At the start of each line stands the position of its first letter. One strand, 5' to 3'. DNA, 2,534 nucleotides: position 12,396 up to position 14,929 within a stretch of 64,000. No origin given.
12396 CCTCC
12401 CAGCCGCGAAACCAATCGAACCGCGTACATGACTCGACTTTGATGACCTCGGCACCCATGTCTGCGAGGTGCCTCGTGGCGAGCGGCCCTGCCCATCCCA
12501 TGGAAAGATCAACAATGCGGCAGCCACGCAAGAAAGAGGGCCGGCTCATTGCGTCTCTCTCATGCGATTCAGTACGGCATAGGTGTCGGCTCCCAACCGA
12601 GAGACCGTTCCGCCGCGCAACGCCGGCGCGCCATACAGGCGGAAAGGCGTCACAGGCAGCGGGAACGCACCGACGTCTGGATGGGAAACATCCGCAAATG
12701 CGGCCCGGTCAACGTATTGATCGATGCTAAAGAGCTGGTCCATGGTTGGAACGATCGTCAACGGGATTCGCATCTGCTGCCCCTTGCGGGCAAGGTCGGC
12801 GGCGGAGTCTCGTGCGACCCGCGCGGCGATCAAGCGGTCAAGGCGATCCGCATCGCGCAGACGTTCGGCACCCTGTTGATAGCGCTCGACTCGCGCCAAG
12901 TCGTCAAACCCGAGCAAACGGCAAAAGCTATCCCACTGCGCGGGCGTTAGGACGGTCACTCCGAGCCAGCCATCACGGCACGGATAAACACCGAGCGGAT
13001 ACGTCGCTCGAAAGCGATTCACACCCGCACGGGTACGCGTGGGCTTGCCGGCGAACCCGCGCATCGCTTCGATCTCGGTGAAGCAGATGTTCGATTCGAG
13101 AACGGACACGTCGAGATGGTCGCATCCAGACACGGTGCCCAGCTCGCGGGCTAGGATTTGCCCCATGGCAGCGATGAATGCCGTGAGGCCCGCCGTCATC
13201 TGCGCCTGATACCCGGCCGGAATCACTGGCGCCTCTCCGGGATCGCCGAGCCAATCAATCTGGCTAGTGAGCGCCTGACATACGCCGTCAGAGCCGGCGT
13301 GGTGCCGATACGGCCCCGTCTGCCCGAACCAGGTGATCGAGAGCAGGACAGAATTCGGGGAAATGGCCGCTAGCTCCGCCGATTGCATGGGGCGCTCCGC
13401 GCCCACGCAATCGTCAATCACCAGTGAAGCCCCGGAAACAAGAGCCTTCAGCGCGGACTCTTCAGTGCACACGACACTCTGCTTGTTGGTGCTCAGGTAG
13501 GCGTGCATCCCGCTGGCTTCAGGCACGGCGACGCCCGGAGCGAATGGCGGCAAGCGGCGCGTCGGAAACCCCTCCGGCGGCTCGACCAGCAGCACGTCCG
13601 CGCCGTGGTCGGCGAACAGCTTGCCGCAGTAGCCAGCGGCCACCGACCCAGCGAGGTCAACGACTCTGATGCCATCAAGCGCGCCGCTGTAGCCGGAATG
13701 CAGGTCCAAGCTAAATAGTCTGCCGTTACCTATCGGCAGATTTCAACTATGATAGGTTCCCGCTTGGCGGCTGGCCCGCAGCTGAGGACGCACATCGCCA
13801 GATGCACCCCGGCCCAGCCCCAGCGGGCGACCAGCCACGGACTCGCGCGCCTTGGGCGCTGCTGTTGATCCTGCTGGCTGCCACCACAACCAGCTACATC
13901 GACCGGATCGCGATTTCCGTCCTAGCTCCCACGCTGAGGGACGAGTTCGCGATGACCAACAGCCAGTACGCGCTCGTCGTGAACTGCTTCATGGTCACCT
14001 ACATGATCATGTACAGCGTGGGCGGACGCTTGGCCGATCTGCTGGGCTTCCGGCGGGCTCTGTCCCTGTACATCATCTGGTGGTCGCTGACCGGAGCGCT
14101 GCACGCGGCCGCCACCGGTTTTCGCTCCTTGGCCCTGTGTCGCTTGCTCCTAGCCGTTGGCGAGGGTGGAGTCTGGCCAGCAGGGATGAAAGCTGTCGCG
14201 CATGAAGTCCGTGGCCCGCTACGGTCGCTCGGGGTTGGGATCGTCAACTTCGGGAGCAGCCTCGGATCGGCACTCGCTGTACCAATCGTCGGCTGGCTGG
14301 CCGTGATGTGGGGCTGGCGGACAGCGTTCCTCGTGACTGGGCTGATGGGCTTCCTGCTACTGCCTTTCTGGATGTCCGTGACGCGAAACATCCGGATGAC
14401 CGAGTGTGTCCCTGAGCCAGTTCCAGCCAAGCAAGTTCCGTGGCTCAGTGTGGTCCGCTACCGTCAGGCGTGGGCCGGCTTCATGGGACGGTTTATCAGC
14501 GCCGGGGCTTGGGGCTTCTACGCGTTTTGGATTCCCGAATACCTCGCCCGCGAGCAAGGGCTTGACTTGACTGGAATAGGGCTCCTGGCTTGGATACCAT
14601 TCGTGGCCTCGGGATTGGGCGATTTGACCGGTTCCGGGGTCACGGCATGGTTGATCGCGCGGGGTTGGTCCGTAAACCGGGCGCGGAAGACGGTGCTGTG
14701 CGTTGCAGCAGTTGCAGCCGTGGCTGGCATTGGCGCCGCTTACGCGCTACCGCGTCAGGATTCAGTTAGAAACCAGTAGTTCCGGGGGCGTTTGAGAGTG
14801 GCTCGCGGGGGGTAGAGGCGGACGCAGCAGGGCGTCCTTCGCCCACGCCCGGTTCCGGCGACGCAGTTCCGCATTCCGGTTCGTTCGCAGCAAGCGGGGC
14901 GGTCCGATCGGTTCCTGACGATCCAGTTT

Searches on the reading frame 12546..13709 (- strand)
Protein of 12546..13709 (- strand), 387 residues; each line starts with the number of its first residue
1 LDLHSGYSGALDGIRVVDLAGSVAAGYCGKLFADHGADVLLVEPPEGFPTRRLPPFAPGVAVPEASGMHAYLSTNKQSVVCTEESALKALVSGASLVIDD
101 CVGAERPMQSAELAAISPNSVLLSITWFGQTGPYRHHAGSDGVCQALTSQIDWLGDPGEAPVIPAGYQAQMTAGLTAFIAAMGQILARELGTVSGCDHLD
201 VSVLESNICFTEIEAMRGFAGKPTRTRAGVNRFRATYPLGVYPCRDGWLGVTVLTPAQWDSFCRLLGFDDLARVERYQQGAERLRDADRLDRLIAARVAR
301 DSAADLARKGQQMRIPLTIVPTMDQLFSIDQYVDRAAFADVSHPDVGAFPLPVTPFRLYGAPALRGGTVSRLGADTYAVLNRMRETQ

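Call 58: search_protein_families(library=pfam, proteins=[window:12546-13709:-], max_evalue=0.0001)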
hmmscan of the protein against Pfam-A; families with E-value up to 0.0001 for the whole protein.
window:12546-13709:- (387 aa): 1 family
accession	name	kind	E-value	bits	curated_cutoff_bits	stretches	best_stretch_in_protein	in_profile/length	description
PF02515.22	CoA_transf_3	-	5.7e-60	203.8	23.3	1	11-375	1-365/366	CoA-transferase family III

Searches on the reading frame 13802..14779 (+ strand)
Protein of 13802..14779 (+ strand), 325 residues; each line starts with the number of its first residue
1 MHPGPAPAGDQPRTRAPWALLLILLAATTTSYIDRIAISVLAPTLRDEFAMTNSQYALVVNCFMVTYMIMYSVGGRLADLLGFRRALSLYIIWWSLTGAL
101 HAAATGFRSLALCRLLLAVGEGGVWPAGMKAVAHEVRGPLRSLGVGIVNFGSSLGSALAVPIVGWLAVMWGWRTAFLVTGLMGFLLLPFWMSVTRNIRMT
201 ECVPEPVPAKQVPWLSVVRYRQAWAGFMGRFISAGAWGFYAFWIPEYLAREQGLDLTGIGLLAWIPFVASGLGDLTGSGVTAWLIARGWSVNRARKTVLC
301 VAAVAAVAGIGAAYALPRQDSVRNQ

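Call 58: search_protein_families(library=pfam, proteins=[window:13802-14779:+], max_evalue=0.0001)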
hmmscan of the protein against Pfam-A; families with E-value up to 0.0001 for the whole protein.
window:13802-14779:+ (325 aa): 1 family
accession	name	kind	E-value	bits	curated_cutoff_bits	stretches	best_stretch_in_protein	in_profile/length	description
PF07690.21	MFS_1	-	3.7e-37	128.5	33.4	1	25-311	2-286/347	Major Facilitator Superfamily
